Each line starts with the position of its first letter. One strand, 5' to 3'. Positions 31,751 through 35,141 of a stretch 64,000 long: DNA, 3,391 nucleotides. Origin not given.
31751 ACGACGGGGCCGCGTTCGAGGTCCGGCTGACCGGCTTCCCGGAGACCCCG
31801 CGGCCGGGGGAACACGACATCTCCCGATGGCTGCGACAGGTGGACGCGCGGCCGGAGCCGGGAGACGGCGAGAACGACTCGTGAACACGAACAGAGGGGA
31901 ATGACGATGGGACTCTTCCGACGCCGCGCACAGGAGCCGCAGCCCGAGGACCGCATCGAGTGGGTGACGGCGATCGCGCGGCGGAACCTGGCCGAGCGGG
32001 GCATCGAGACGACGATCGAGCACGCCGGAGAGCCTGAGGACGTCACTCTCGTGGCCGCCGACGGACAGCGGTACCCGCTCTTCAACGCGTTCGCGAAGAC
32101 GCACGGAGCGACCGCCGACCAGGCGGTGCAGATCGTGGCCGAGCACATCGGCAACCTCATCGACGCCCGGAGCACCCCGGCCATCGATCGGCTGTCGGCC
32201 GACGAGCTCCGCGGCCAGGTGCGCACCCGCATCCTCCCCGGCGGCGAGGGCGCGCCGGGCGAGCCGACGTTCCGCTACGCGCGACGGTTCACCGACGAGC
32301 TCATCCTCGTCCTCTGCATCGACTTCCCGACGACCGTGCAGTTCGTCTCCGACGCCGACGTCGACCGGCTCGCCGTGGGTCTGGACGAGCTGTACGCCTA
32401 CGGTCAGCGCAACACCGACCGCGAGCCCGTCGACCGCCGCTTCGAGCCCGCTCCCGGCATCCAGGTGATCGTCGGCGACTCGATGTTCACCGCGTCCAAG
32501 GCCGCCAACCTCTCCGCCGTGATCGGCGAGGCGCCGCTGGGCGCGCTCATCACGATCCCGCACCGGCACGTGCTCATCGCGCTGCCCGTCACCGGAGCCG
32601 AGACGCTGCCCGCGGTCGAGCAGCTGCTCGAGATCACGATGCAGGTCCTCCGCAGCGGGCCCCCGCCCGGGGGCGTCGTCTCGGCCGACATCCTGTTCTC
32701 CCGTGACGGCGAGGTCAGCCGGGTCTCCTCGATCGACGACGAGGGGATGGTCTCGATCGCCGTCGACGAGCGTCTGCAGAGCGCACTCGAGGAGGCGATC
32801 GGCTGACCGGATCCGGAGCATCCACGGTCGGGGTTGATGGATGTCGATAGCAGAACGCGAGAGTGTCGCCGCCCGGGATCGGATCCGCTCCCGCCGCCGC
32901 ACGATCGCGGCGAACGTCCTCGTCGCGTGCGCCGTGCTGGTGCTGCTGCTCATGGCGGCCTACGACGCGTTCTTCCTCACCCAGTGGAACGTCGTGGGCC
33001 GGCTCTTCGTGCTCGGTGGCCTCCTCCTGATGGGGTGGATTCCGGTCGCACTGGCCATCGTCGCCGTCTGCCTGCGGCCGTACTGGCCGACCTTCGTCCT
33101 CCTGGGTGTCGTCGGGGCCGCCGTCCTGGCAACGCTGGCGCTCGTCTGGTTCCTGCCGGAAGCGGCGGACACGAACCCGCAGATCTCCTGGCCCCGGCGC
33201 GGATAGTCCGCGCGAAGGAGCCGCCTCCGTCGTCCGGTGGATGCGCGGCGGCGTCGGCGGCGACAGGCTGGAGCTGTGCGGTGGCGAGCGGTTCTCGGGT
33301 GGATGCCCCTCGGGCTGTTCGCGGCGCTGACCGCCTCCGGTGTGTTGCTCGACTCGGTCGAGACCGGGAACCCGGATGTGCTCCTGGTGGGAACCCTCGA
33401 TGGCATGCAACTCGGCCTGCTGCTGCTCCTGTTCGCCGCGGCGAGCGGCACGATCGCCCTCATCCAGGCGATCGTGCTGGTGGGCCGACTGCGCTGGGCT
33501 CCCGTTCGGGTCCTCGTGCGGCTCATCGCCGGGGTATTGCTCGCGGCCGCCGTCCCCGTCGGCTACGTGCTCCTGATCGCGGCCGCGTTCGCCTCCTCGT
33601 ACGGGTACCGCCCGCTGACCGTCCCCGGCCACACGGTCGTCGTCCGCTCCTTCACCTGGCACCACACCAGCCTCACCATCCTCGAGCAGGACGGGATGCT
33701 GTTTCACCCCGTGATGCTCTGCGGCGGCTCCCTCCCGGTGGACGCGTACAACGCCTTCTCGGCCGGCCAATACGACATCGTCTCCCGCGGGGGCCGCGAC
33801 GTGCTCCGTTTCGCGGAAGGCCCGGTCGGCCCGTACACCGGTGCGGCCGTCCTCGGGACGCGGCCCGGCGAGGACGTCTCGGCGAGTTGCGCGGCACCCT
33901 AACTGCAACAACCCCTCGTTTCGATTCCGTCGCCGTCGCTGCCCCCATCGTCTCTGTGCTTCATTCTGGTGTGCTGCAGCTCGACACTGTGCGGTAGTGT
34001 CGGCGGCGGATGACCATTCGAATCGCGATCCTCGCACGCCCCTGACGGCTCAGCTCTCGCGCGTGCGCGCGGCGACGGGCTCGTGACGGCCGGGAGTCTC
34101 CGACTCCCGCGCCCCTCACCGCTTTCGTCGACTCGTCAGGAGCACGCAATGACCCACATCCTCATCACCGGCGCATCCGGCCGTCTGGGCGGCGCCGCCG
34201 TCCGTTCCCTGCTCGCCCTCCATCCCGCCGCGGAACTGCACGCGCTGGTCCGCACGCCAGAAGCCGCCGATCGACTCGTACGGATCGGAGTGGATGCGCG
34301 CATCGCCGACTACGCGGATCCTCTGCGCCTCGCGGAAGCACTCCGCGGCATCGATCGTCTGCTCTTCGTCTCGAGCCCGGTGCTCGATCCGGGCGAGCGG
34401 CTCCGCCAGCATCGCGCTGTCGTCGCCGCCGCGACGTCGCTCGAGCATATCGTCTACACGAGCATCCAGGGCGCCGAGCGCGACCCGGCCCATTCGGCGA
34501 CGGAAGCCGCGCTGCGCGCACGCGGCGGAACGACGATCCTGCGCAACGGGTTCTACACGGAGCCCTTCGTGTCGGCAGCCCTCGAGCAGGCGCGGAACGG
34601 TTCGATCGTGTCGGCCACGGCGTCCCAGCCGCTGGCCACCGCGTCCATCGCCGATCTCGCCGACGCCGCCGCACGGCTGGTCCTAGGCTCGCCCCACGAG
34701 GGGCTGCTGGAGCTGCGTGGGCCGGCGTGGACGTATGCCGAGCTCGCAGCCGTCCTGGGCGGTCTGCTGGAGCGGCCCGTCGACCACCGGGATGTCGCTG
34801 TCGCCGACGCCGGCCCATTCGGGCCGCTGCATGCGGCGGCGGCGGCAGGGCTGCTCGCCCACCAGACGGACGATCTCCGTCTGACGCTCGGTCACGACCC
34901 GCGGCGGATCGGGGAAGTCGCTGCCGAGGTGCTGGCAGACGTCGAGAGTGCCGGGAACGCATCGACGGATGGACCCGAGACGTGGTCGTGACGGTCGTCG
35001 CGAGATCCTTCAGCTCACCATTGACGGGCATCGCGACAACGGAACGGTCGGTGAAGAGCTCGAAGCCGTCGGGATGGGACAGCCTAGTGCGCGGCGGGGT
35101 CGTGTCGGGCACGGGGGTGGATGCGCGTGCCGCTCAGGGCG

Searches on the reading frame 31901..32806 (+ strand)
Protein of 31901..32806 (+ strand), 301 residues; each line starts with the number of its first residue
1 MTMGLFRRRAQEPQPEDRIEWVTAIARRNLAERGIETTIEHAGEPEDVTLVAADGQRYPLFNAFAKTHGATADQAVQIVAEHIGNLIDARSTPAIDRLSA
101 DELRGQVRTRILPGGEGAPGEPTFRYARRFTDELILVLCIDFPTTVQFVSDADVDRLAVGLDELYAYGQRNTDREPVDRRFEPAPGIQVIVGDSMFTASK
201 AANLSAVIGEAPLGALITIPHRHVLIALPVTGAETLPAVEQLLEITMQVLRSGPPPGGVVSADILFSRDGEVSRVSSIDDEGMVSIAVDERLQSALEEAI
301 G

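Call 7: search_protein_families(library=pfam, proteins=[window:31901-32806:+], max_evalue=0.01)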
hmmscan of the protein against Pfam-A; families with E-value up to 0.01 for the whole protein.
window:31901-32806:+ (301 aa): 0 families

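Call 13: find_encoding_contigs(protein=window:31901-32806:+, flank=10000, max_places=10)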
Protein window:31901-32806:+ (301 aa): no gene with exactly this product is on record in the collection.

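Call 15: find_homologous_proteins(query=window:31901-32806:+)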
Query window:31901-32806:+ (301 aa): 35 proteins with E <= 0.001 among 4634 candidates.
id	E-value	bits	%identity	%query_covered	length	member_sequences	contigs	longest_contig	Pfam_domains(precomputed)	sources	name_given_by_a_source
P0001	9.6e-187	637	99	99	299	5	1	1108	-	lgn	-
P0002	2.5e-144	498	74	99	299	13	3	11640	-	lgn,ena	-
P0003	2.0e-140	485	74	99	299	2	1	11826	-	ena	-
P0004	3.7e-140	484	73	99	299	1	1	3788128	-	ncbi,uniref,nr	ncbi:hypothetical protein [Leifsonia shinshuensis]|uniref:hypothetical protein n=1 Tax=Leifsonia shi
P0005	3.3e-137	475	71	99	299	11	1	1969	-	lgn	-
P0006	1.6e-136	472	71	99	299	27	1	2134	-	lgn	-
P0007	2.2e-133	462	69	99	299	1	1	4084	-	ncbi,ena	-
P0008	5.7e-133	461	71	99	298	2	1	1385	-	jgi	jgi:hypothetical protein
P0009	6.8e-130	451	69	99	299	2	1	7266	-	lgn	-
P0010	2.5e-128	445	68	99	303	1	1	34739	-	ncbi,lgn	-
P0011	1.8e-126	439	67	99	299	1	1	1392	-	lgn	-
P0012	1.3e-124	433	67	99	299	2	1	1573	-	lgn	-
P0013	1.9e-121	423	70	93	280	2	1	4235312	-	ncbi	ncbi:hypothetical protein [Leifsonia shinshuensis]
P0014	6.5e-117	408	67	93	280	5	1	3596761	-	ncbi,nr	ncbi:hypothetical protein A0130_07955 [Leifsonia xyli]|nr:hypothetical protein A0130_07955 [Leifsoni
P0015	5.4e-113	395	61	99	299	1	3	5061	-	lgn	-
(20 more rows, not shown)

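Call 16: find_encoding_contigs(protein=P0004, flank=10000, max_places=3)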
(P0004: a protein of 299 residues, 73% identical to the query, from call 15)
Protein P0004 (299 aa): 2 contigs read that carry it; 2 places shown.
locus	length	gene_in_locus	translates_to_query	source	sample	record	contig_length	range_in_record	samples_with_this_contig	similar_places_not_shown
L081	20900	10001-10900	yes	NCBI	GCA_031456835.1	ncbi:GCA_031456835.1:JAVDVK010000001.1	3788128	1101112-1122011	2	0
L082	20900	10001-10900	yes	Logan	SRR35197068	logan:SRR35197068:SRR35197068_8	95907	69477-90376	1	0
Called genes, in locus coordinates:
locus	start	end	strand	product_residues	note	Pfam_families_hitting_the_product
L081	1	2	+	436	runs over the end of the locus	PF00392:GntR, PF00155:Aminotran_1_2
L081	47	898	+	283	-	PF08543:Phos_pyr_kin, PF00294:PfkB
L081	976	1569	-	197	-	PF04677:CwfJ_C_1 (weak), PF11969:DcpS_C (faint), PF01230:HIT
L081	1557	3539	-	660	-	PF07973:tRNA_SAD, PF00587:tRNA-synt_2b, PF03129:HGTP_anticodon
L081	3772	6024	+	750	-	PF01183:Glyco_hydro_25, PF04122:CW_binding_2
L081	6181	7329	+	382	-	PF00999:Na_H_Exchanger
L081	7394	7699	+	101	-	PF18893:DUF5652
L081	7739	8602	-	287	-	-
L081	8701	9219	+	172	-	PF09900:DUF2127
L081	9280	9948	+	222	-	PF03575:Peptidase_S51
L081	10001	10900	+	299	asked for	-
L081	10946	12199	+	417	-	PF00890:FAD_binding_2, PF01266:DAO (weak), PF01593:Amino_oxidase, PF03486:HI0933_like (faint), PF05834:Lycopene_cycl (faint), PF07992:Pyr_redox_2 (faint), PF13450:NAD_binding_8, PF01266:DAO (weak)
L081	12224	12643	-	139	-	PF19779:DUF6264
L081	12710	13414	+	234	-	PF01209:Ubie_methyltran, PF03141:Methyltransf_29 (weak), PF13489:Methyltransf_23, PF07021:MetW, PF13847:Methyltransf_31, PF08241:Methyltransf_11, PF08242:Methyltransf_12, PF13649:Methyltransf_25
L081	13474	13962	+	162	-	-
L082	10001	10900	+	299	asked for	-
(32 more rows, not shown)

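Call 17: find_encoding_contigs(protein=P0002, flank=10000, max_places=4)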
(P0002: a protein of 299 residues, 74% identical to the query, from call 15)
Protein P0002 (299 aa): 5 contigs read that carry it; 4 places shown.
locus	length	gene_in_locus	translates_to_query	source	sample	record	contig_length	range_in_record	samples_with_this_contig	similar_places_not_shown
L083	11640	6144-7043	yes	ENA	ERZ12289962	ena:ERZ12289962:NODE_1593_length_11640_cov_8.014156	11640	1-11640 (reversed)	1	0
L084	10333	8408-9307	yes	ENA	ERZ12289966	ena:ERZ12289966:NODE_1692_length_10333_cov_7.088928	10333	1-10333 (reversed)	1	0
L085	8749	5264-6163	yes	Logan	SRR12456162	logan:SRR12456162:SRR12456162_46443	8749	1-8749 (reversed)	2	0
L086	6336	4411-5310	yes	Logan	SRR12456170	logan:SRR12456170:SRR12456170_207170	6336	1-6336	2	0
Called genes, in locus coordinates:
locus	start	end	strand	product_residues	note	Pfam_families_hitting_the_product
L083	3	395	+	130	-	?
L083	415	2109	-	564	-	PF00501:AMP-binding, PF13193:AMP-binding_C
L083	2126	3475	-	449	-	PF13657:Couple_hipA (faint), PF07804:HipA_C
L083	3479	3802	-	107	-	PF13560:HTH_31, PF01381:HTH_3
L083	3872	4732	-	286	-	PF13560:HTH_31, PF01381:HTH_3, PF17765:MLTR_LBD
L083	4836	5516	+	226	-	PF00106:adh_short, PF01370:Epimerase, PF13460:NAD_binding_10 (weak), PF13561:adh_short_C2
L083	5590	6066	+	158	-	-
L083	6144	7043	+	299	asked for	-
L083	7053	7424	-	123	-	-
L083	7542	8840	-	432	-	PF05977:MFS_3, PF07690:MFS_1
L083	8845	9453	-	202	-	PF01022:HTH_5, PF12840:HTH_20, PF13412:HTH_24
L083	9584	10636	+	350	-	-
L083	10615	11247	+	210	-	-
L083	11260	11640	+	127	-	?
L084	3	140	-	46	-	?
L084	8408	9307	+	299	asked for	-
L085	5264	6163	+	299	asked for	-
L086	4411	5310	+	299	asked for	-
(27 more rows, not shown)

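Call 18: find_encoding_contigs(protein=P0014, flank=10000, max_places=3)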
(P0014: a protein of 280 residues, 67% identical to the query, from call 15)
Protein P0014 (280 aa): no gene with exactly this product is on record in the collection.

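Call 42: search_protein_families(library=ncbifam, proteins=[window:31901-32806:+], max_evalue=0.01)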
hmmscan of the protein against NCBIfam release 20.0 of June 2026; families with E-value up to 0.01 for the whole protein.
window:31901-32806:+ (301 aa): 0 families

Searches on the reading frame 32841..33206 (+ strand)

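Call 7: search_protein_families(library=pfam, proteins=[window:32841-33206:+], max_evalue=0.01)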
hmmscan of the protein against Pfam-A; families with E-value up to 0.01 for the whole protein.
window:32841-33206:+ (121 aa): 2 families
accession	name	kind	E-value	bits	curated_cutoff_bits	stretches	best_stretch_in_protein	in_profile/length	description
PF04633.17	Herpes_BMRF2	-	0.00023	21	25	1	21-99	68-145/349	Herpesvirus BMRF2 protein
PF25592.1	DUF7937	-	0.00095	18.6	31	1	7-110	129-228/402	Domain of unknown function (DUF7937)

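Call 42: search_protein_families(library=ncbifam, proteins=[window:32841-33206:+], max_evalue=0.01)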
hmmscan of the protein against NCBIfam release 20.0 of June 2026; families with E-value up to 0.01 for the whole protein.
window:32841-33206:+ (121 aa): 1 family
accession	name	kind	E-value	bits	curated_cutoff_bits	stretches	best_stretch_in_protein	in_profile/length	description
NF052431.1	MusI_fam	subfamily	0.0013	18.7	160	1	3-75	49-120/194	MusI family membrane protein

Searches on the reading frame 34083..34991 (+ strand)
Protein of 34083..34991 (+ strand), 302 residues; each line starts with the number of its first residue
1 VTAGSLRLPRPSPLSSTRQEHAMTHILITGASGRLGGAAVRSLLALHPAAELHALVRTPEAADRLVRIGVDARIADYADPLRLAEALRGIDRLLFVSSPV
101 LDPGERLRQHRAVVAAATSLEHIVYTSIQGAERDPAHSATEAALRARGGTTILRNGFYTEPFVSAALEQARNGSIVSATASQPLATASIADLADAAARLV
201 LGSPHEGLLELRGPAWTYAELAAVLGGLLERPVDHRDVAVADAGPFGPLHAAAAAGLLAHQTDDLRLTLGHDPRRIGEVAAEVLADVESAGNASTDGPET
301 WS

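Call 7: search_protein_families(library=pfam, proteins=[window:34083-34991:+], max_evalue=0.01)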
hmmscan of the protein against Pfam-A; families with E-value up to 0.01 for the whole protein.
window:34083-34991:+ (302 aa): 3 families
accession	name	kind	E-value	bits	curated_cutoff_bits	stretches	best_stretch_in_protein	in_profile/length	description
PF13460.12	NAD_binding_10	-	1.7e-09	38.2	27.2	1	30-136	1-106/184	NAD(P)H-binding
PF05368.20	NmrA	-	5.6e-08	33.2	27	1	25-185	4-181/298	NmrA-like family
PF07993.18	NAD_binding_4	-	0.00034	20.3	20.1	1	28-68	1-42/258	Male sterility protein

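Call 27: find_homologous_proteins(query=window:34146-34991:+)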
Query window:34146-34991:+ (281 aa): 74 proteins with E <= 0.001 among 8000 candidates.
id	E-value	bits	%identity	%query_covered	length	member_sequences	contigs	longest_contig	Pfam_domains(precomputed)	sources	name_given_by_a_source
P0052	2.6e-164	563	99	98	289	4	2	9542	PF05368.20,PF13460.13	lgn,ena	-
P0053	3.4e-123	428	79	90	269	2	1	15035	PF05368.20,PF13460.13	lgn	-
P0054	1.1e-121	423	78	95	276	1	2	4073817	PF05368.20,PF13460.13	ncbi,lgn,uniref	ncbi:NAD(P)H-binding protein [Leifsonia sp. NPDC080035]|uniref:NAD(P)H-binding protein n=1 Tax=Leifs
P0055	1.2e-121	423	77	95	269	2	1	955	PF05368.20,PF13460.13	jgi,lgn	-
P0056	4.4e-119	415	77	95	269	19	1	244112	PF05368.20,PF13460.13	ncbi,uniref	ncbi:NAD(P)H dehydrogenase (quinone) [Leifsonia sp. 563]|uniref:NmrA family NAD(P)-binding protein n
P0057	1.7e-111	390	74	95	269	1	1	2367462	PF05368.20,PF13460.13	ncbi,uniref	ncbi:NAD(P)H-binding protein [Leifsonia sp. NPDC014704]|uniref:NAD(P)H-binding protein n=1 Tax=Leifs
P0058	5.4e-105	369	71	90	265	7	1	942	PF05368.20,PF13460.13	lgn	-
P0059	6.3e-89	316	64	91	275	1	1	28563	PF05368.20,PF13460.13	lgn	-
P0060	7.2e-89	316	65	93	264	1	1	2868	PF05368.20,PF13460.13,PF01370.28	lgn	-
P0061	4.1e-87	310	64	93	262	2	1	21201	PF05368.20,PF13460.13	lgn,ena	-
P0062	1.3e-84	302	62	93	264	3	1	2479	PF05368.20,PF13460.13,PF01370.28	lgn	-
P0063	4.9e-82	293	62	91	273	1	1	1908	PF05368.20,PF13460.13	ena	-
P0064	5.6e-74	267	67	75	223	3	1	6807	PF05368.20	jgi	jgi:NAD(P)H dehydrogenase (quinone)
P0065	1.6e-68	249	55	93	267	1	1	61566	PF05368.20,PF13460.13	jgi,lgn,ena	-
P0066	5.0e-68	248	55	93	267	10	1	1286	PF05368.20,PF13460.13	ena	-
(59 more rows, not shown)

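Call 28: find_encoding_contigs(protein=P0052, flank=10000, max_places=10)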
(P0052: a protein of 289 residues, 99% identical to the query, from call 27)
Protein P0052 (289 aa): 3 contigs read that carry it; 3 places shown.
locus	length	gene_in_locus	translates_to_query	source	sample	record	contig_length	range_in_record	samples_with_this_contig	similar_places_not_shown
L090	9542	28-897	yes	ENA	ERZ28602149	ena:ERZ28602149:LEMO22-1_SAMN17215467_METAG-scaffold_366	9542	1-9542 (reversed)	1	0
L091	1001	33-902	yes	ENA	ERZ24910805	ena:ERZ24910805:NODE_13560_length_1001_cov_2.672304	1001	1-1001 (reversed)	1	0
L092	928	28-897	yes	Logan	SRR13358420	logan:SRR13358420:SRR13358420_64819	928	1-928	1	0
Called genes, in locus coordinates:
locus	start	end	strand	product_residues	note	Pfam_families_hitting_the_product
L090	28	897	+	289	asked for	PF05368:NmrA (weak), PF13460:NAD_binding_10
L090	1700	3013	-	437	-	PF00501:AMP-binding, PF14535:AMP-binding_C_2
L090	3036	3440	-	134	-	PF03061:4HBT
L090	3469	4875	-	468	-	PF00171:Aldedh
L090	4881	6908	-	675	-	PF21994:AGAO-like_N2, PF02728:Cu_amine_oxidN3, PF01179:Cu_amine_oxid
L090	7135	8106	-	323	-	PF14525:AraC_binding_2, PF12833:HTH_18, PF00165:HTH_AraC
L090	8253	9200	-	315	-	PF00324:AA_permease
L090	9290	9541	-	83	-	?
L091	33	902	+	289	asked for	PF05368:NmrA (weak), PF13460:NAD_binding_10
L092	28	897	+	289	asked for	PF05368:NmrA (weak), PF13460:NAD_binding_10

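Call 29: find_encoding_contigs(protein=P0054, flank=10000, max_places=3)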
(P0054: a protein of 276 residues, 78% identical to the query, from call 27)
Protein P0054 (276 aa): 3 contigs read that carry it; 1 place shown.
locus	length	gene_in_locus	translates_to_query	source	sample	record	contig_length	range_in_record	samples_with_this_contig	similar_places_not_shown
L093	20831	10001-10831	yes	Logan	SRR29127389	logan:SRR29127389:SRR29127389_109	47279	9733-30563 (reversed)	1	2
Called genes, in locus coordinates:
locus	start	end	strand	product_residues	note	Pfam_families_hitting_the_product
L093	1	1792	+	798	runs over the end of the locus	PF08124:Lyase_8_N, PF02278:Lyase_8, PF02884:Lyase_8_C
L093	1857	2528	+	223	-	PF03575:Peptidase_S51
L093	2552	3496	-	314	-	PF08240:ADH_N, PF00107:ADH_zinc_N, PF13602:ADH_zinc_N_2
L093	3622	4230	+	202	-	PF00440:TetR_N (weak)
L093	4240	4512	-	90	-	-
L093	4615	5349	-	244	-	-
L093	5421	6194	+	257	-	PF00440:TetR_N, PF02909:TetR_C_1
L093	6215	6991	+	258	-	PF23441:SDR, PF00106:adh_short, PF01370:Epimerase (weak), PF08659:KR, PF13561:adh_short_C2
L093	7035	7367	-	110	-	-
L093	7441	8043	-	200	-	PF00440:TetR_N, PF16859:TetR_C_11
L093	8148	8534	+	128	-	PF06304:DUF1048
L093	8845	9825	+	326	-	PF00069:Pkinase, PF01636:APH (faint), PF07714:PK_Tyr_Ser-Thr, PF17667:Pkinase_fungal (weak)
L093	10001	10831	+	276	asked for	PF05368:NmrA, PF13460:NAD_binding_10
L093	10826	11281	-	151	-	PF00903:Glyoxalase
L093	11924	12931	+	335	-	PF14525:AraC_binding_2, PF00165:HTH_AraC (faint), PF12833:HTH_18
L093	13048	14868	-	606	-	-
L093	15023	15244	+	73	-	-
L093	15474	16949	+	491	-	PF00083:Sugar_tr, PF07690:MFS_1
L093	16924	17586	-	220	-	PF00392:GntR, PF07729:FCD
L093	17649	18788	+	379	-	PF02746:MR_MLE_N, PF13378:MR_MLE_C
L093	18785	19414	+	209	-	PF01081:Aldolase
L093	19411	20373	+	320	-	PF00294:PfkB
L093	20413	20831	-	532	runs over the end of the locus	PF07969:Amidohydro_3, PF01979:Amidohydro_1 (weak)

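Call 42: search_protein_families(library=ncbifam, proteins=[window:34149-34991:+], max_evalue=0.01)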
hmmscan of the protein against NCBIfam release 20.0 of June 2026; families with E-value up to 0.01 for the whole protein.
window:34149-34991:+ (280 aa): 7 families
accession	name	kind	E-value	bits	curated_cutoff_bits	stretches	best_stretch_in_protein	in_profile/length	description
TIGR03466.1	HpnA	hypoth_equivalog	1.4e-06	27.4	367.65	1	4-106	3-113/327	hopanoid-associated sugar epimerase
TIGR03649.1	ergot_EASG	subfamily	0.00013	21.6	256.4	1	73-219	75-227/287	ergot alkaloid biosynthesis protein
NF052578.1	StrlDmthSdmBMthl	equivalog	0.00031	20.6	600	1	4-76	3-73/328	sterol demethylase protein SdmB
NF042423.1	oxyalk_red_Shew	equivalog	0.00038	19.6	580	1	2-84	9-87/331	2-alkyl-3-oxoalkanoate reductase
TIGR01746.1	Thioester-redct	subfamily_domain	0.00048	19.5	213.35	1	3-44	1-42/371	thioester reductase domain-containing protein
NF005467.0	PRK07060.1-5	equivalog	0.0013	18.3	360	1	3-118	11-121/245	SDR family oxidoreductase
NF006118.0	PRK08264.1-4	subfamily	0.0077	15.7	279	0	3-52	7-53/244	SDR family oxidoreductase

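Call 50: find_encoding_contigs(protein=P0053, flank=10000, max_places=3)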
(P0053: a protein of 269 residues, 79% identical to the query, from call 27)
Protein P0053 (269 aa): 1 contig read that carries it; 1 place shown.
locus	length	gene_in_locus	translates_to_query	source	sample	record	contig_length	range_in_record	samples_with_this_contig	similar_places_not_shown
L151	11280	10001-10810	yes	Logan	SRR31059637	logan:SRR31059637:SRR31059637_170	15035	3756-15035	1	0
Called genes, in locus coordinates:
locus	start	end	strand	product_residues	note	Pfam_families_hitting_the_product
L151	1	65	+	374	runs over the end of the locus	PF00248:Aldo_ket_red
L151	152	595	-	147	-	PF02261:Asp_decarbox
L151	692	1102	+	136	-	-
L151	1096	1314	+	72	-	PF12844:HTH_19, PF13560:HTH_31, PF01381:HTH_3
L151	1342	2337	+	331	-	PF08240:ADH_N, PF00107:ADH_zinc_N, PF13602:ADH_zinc_N_2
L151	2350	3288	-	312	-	PF14525:AraC_binding_2, PF12833:HTH_18, PF00165:HTH_AraC (weak)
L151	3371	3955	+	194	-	PF00440:TetR_N, PF21993:TetR_C_13_2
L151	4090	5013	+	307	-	PF13560:HTH_31, PF01381:HTH_3 (weak), PF17765:MLTR_LBD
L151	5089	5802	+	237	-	PF12695:Abhydrolase_5, PF12697:Abhydrolase_6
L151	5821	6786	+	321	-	PF20434:BD-FAE, PF07859:Abhydrolase_3, PF00326:Peptidase_S9 (weak)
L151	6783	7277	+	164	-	PF01575:MaoC_dehydratas, PF13452:FAS1_DH_region (weak)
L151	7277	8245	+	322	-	PF19459:DUF5996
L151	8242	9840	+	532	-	PF05977:MFS_3, PF07690:MFS_1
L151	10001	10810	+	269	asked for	PF05368:NmrA, PF13460:NAD_binding_10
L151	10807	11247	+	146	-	PF01451:LMWPc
